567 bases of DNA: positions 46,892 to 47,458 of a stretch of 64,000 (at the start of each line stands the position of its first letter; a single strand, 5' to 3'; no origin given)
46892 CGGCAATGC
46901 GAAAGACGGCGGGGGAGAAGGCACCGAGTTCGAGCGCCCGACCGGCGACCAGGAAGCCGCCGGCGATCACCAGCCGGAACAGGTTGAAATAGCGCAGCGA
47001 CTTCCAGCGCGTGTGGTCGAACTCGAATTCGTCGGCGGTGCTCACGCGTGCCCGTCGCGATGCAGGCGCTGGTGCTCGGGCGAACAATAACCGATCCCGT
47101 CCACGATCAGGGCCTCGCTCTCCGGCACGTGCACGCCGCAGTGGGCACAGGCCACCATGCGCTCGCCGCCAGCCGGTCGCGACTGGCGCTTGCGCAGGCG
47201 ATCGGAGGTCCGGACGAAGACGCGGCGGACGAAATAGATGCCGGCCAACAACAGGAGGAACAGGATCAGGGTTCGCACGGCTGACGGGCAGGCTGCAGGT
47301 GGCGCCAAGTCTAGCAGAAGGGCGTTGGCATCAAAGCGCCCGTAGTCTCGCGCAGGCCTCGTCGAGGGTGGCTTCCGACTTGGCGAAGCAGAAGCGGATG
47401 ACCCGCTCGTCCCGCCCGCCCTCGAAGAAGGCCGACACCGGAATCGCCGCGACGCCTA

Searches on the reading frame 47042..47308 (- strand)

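Call 41: search_protein_families(library=pfam, proteins=[window:47042-47308:-], max_evalue=0.01)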
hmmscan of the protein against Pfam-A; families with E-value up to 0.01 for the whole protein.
window:47042-47308:- (88 aa): 1 family
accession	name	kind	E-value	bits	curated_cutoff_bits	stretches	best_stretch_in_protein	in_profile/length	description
PF01753.24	zf-MYND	-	0.0018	18.7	22.7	1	50-87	10-35/39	MYND finger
